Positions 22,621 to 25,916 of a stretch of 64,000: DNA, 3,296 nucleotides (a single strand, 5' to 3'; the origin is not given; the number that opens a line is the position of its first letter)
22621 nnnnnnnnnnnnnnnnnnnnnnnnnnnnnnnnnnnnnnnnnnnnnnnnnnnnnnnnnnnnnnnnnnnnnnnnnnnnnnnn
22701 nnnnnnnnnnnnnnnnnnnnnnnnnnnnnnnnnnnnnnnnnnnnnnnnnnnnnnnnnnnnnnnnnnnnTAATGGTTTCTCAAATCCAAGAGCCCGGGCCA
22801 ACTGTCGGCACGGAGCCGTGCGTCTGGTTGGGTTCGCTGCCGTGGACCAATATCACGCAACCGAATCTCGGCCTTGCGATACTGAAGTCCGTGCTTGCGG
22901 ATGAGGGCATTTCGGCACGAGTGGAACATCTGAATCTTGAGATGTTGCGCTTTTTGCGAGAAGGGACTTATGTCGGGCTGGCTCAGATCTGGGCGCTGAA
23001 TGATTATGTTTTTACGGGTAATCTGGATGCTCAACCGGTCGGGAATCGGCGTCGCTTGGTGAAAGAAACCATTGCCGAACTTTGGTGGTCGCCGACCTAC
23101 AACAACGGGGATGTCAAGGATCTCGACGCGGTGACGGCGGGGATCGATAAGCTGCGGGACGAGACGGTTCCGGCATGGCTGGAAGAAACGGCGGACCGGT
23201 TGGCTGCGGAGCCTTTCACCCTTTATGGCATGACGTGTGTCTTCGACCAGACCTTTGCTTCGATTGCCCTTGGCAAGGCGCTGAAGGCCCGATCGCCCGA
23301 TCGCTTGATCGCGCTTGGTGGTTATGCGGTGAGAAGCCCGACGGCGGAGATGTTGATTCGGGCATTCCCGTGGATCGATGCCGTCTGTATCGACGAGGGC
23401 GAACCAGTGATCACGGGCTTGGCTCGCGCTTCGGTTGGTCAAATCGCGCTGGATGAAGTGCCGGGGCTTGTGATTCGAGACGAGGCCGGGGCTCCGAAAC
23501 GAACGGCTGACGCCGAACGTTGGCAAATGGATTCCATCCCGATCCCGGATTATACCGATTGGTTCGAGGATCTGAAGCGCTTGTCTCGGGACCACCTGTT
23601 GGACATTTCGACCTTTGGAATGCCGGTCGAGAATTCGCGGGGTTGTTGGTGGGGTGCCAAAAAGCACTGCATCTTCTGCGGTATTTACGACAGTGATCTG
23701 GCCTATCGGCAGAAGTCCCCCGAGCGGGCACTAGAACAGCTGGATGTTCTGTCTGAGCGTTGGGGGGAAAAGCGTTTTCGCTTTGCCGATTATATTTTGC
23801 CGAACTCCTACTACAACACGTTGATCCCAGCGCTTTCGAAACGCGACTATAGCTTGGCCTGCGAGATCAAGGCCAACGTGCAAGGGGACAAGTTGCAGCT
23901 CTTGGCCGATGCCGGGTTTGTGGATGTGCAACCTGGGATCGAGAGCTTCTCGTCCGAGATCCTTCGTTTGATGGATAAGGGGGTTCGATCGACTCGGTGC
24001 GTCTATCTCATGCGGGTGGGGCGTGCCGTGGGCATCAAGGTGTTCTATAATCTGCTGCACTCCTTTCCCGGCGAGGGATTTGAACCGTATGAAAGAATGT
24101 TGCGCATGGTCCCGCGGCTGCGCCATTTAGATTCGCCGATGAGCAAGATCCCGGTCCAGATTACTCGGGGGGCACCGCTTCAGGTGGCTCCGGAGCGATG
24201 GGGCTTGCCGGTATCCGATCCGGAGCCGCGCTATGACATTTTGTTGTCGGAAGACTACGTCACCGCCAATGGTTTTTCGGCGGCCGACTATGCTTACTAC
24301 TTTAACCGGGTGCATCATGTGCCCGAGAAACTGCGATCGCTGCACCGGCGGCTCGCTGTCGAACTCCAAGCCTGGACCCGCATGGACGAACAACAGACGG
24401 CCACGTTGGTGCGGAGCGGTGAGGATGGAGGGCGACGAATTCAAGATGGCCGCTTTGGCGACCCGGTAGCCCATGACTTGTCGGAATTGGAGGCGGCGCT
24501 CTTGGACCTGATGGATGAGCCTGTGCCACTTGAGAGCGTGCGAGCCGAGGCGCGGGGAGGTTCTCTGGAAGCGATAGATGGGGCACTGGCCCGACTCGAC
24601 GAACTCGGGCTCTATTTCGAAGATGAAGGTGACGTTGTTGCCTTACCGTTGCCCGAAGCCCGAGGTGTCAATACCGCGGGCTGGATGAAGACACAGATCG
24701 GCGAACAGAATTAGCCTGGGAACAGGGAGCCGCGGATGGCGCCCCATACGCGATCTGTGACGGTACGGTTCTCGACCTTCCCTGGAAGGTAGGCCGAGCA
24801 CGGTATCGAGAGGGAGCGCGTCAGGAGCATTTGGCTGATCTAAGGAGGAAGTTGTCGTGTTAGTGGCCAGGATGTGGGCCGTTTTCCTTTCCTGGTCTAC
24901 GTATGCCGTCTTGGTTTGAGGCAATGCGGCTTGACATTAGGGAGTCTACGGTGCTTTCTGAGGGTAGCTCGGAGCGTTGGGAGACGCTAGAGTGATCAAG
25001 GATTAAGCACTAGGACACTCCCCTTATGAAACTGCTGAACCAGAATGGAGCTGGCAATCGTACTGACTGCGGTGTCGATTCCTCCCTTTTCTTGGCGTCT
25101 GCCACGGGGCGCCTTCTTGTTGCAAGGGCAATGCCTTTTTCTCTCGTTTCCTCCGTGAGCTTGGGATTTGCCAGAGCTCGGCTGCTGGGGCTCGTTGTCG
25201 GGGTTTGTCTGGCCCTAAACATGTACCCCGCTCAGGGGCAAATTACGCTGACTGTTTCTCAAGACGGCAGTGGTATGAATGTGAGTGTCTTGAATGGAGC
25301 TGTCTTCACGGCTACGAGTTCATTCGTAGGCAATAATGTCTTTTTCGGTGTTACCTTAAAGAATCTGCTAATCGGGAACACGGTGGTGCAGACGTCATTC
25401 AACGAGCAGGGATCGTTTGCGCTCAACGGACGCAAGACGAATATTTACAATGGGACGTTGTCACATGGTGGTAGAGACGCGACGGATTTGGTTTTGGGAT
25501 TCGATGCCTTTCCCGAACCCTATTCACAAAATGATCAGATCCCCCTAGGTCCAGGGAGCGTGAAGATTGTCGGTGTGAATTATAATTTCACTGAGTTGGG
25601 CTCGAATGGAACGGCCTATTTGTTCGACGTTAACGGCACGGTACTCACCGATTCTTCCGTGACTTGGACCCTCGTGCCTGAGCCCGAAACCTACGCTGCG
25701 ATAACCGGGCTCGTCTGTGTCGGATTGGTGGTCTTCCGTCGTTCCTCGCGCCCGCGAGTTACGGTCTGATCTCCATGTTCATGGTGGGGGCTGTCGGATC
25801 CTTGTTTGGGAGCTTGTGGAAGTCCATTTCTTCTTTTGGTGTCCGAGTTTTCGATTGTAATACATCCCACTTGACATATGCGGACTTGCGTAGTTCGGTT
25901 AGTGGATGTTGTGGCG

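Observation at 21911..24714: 286-aa protein translationally coupled to a class-B radical SAM enzyme: candidate RiPP-like pair with an oversized leader and a Val/Ile/Thr-rich C-terminal core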

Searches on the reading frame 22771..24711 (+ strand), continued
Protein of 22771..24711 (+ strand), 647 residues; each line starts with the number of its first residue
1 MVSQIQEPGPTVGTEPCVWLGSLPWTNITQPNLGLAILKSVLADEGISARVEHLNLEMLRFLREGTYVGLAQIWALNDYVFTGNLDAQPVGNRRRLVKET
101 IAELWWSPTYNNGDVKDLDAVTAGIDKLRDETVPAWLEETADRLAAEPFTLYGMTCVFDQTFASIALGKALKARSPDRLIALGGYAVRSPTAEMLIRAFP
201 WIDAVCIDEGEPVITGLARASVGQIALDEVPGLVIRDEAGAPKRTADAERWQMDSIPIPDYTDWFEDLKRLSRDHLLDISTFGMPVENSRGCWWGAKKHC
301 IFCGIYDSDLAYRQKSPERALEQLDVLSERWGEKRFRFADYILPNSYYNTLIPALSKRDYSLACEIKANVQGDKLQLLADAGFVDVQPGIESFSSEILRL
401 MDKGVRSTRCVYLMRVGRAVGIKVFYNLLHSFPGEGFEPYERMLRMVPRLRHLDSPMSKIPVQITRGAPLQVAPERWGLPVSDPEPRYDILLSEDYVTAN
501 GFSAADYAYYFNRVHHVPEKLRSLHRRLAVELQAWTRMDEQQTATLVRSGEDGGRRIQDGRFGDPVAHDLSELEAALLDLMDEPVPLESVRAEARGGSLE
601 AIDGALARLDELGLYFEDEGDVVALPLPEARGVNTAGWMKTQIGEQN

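Call 39: get_annotated_region(hit=H2, flank=7000)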
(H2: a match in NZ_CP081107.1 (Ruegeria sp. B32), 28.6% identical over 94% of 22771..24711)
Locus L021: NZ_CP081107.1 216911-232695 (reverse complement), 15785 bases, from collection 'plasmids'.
description: Ruegeria sp. B32 plasmid unnamed1, complete sequence
organism: Ruegeria sp. B32 (NCBI taxid 2867020)
taxonomy: Bacteria; Pseudomonadota; Alphaproteobacteria; Rhodobacterales; Roseobacteraceae; Ruegeria; Ruegeria sp. B32
host: -; source: -; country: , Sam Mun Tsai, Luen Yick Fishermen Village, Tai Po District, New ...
typing (MOB-suite, as given by PLSDB): non-mobilizable
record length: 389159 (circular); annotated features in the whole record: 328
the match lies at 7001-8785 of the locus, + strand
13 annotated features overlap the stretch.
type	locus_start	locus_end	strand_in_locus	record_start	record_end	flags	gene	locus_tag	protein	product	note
CDS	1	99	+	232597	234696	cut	-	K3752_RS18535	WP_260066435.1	hydantoinase/oxoprolinase family protein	-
CDS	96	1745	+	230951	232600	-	-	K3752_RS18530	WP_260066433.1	hydantoinase B/oxoprolinase family protein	-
CDS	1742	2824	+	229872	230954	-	-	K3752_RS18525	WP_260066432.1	histidinol-phosphate transaminase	GO:0000105 - histidine biosynthetic process [Evidence IEA]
CDS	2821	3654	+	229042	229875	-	-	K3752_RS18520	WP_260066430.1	Asp/Glu racemase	-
CDS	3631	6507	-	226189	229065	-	-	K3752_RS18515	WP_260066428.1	adenylate/guanylate cyclase domain-containing protein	-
CDS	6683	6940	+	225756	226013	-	-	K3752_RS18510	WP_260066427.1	Os1348 family NHLP clan protein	-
CDS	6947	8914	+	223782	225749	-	-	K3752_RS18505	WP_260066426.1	RiPP maturation radical SAM C-methyltransferase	-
CDS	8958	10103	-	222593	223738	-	-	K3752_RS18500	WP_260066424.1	iron-containing alcohol dehydrogenase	-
CDS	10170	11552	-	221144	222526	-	-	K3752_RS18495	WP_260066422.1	aldehyde dehydrogenase family protein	-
CDS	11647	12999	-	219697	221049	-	-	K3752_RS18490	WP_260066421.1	glutamine synthetase family protein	GO:0006542 - glutamine biosynthetic process [Evidence IEA]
CDS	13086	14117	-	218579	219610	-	-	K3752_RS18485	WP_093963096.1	TRAP transporter substrate-binding protein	-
CDS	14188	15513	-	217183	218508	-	-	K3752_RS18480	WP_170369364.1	TRAP transporter large permease subunit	-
CDS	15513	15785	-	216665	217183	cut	-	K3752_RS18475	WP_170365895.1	TRAP transporter small permease subunit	-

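Call 40: get_annotated_region(hit=H3, flank=7000)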
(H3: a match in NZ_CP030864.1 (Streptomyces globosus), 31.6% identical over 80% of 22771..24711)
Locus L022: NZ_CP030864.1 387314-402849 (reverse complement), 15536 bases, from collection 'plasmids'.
description: Streptomyces globosus strain LZH-48 plasmid unnamed2, complete sequence
organism: Streptomyces globosus (NCBI taxid 68209)
taxonomy: Bacteria; Actinomycetota; Actinomycetes; Kitasatosporales; Streptomycetaceae; Streptomyces; Streptomyces globosus
host: -; source: cell culture,environment; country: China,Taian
typing (MOB-suite, as given by PLSDB): mobilizable; relaxase MOBP
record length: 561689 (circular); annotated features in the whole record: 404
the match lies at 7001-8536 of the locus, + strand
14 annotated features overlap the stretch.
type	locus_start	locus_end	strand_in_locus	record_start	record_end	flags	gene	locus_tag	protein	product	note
CDS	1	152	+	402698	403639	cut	-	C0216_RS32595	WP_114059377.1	ATP-binding cassette domain-containing protein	-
CDS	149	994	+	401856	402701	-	-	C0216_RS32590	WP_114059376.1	ABC transporter permease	-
CDS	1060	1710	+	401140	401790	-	-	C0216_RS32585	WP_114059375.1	DUF5701 family protein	-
CDS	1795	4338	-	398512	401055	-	-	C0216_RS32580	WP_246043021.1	serine hydrolase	GO:0030655 - beta-lactam antibiotic catabolic process [Evidence IEA]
CDS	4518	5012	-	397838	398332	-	-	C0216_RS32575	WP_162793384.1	hypothetical protein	-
CDS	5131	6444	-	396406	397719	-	-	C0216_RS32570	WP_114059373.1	peptide ligase PGM1-related protein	-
CDS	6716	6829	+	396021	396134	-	-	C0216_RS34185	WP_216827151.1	pheganomycin family RiPP precursor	-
CDS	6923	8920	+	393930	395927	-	-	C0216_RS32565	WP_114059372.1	RiPP maturation radical SAM C-methyltransferase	-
CDS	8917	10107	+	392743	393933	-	-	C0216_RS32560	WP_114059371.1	glycine amidinotransferase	-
CDS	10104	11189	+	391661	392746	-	dpgA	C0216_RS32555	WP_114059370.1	3,5-dihydroxyphenylacetyl-CoA synthase DpgA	GO:0033072 - vancomycin biosynthetic process [Evidence IEA]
CDS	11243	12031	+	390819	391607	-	dpgB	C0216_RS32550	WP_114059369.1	enoyl-CoA-hydratase DpgB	GO:0033072 - vancomycin biosynthetic process [Evidence IEA]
CDS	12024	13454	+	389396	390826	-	dpgC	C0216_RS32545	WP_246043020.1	(3,5-dihydroxyphenyl)acetyl-CoA 1,2-dioxygenase DpgC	GO:0017000 - antibiotic biosynthetic process [Evidence IEA]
CDS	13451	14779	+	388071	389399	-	-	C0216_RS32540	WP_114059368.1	PLP-dependent aminotransferase family protein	-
CDS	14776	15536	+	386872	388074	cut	-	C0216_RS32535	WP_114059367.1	cytochrome P450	-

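Call 49: get_annotated_region(hit=H6, flank=5000)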
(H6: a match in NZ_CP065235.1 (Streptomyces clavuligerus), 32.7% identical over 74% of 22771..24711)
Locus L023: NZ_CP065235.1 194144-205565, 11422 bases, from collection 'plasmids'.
description: Streptomyces clavuligerus strain F1D18 plasmid pF1D18A, complete sequence
organism: Streptomyces clavuligerus (NCBI taxid 1901)
taxonomy: Bacteria; Actinomycetota; Actinomycetes; Kitasatosporales; Streptomycetaceae; Streptomyces; Streptomyces clavuligerus
host: -; source: cell culture; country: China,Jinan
typing (MOB-suite, as given by PLSDB): non-mobilizable; replicon rep_cluster_12,rep_cluster_1922
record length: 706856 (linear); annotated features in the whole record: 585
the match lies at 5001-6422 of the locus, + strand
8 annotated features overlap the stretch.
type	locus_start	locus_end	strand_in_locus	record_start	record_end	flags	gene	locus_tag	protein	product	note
CDS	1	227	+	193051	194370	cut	-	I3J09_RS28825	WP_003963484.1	flavin-dependent oxidoreductase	-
CDS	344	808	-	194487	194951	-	-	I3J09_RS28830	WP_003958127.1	hypothetical protein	-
CDS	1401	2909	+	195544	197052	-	-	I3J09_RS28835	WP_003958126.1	MFS transporter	GO:0055085 - transmembrane transport [Evidence IEA]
CDS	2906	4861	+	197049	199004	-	-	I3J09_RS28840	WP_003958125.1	alpha/beta fold hydrolase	-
CDS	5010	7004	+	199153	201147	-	-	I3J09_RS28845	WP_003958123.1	RiPP maturation radical SAM C-methyltransferase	-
CDS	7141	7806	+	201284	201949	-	-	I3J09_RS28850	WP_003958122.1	DUF5825 family protein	-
CDS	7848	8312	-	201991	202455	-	-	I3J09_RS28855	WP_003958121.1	DUF6301 family protein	-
CDS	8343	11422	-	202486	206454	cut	-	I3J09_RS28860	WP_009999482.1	hypothetical protein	-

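Call 83: search_protein_families(library=phrogs, proteins=[window:22771-24711:+], max_evalue=0.01)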
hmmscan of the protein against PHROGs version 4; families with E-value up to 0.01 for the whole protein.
window:22771-24711:+ (647 aa): 1 family
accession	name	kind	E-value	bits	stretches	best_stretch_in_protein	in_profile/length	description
phrog_21079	-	unknown function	1.8e-56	192.8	1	19-495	8-488/648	-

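Call 84: search_protein_families(library=padloc, proteins=[window:22771-24711:+], max_evalue=0.01)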
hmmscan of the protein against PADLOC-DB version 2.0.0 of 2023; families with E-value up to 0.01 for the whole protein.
window:22771-24711:+ (647 aa): 0 families

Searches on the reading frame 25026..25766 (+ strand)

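Call 6: search_protein_families(library=ncbifam, proteins=[window:25026-25766:+], max_evalue=0.01)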
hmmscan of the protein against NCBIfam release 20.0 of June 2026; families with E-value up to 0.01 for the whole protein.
window:25026-25766:+ (247 aa): 2 families
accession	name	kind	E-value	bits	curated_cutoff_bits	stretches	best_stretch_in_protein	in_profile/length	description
NF038126.1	PEP_CTERM_FxDxF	subfamily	2.3e-05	24.7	50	1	113-239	34-165/165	FxDxF family PEP-CTERM protein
NF038129.1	PEP_NF038129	equivalog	0.0039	17.1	65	0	197-239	151-194/194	NF038129 family PEP-CTERM protein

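Call 7: search_protein_families(library=pfam, proteins=[window:25026-25766:+], max_evalue=0.01)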
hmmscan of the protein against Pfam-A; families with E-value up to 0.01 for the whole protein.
window:25026-25766:+ (247 aa): 0 families
